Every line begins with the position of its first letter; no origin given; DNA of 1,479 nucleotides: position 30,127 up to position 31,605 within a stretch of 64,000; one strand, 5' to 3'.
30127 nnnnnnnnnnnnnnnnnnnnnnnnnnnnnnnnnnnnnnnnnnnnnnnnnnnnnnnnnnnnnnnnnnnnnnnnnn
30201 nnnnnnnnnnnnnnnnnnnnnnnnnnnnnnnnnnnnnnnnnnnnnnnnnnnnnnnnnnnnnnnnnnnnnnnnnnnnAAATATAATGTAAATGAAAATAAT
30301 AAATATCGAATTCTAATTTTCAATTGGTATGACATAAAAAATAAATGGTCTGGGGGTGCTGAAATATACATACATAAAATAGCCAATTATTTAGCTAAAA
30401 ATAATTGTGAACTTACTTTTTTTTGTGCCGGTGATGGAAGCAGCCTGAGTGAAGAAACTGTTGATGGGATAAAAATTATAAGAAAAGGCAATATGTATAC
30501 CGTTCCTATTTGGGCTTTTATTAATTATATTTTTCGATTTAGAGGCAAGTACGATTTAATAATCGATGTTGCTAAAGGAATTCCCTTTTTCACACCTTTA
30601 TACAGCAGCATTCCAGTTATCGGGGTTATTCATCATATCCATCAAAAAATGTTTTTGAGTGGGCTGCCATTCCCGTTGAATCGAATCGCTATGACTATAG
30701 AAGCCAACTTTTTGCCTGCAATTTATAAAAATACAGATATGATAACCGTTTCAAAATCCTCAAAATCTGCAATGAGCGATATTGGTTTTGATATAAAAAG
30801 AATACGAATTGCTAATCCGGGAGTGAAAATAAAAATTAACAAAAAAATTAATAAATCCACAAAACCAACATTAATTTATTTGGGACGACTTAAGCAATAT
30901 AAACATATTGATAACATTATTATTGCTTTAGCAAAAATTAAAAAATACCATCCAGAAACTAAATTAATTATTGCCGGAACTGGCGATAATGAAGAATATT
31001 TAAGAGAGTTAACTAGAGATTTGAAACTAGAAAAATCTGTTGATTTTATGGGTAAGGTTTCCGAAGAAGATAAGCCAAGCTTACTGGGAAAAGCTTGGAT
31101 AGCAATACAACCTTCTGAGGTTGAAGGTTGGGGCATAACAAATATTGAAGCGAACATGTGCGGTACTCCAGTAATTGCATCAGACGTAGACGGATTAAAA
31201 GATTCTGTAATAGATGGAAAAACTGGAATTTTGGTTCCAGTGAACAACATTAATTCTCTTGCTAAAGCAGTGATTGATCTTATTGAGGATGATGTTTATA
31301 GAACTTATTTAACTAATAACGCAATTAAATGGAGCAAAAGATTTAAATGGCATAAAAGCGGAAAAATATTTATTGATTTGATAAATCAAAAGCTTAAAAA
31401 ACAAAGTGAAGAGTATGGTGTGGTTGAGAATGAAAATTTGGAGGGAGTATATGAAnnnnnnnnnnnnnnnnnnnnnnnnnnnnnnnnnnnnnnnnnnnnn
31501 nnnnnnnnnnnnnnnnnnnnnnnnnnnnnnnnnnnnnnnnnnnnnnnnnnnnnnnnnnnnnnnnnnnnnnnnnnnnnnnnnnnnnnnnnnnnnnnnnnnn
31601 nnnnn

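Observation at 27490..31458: Single 1322-aa polypeptide fusing a processive GT2 synthase, a Wzx/MOP-like flippase domain and a GT4 transferase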

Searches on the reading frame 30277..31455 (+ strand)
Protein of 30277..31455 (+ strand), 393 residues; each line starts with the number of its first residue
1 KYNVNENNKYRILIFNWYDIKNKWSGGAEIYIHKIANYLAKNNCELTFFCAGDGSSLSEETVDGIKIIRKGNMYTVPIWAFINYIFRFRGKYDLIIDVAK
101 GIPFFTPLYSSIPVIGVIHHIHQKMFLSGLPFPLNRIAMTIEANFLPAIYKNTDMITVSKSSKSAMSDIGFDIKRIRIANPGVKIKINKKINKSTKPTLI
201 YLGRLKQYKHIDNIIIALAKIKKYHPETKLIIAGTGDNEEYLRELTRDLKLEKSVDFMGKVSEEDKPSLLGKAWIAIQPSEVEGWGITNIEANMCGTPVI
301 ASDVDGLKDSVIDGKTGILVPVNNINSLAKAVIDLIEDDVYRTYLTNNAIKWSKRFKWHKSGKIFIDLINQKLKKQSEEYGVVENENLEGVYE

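Call 35: search_solved_structures(query=window:30277-31455:+, max_evalue=1e-8)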
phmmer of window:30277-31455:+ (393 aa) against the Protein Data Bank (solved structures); distinct sequences matched with E-value up to 1e-8: 29.
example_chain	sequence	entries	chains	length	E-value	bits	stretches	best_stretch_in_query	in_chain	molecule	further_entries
6kih_A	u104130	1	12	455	1.1e-18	70.4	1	194-360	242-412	Tll1590 protein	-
3okc_A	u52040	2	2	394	2.1e-18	69.6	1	169-365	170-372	GDP-mannose-dependent alpha-(1-6)-phosphatidylinositol monomannoside mannosyltransferase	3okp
4n9w_A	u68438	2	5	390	2.6e-18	69.3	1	198-359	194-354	GDP-mannose-dependent alpha-(1-2)-phosphatidylinositol mannosyltransferase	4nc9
2gej_A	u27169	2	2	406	2.8e-18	69.1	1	198-359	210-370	PHOSPHATIDYLINOSITOL MANNOSYLTRANSFERASE (PimA)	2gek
3oka_A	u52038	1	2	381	3.1e-18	69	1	169-345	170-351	GDP-mannose-dependent alpha-(1-6)-phosphatidylinositol monomannoside mannosyltransferase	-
6n1x_A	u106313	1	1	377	1.2e-16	63.8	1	197-350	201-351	Glycosyltransferase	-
6d9t_A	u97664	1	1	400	1.2e-16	63.8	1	197-350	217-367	Glycosyl transferase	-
3c4q_A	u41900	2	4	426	3e-16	62.5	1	198-375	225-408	Predicted glycosyltransferases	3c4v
3c48_A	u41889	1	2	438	3.7e-16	62.2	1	198-373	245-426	Predicted glycosyltransferases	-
2jjm_A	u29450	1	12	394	4.7e-15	58.5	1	160-343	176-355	GLYCOSYL TRANSFERASE, GROUP 1 FAMILY PROTEIN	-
3mbo_A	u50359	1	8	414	5.7e-15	58.3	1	160-343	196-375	Glycosyltransferase, group 1 family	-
4x6l_A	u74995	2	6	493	2.8e-12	49.4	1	170-343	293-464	TarM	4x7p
4wac_A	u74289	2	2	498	2.8e-12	49.4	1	170-343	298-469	Glycosyl transferase, group 1 family protein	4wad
4x7m_A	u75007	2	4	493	3.2e-12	49.2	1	170-343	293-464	TarM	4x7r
6tvp_A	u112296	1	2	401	1.7e-11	46.8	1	195-358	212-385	Alpha-maltose-1-phosphate synthase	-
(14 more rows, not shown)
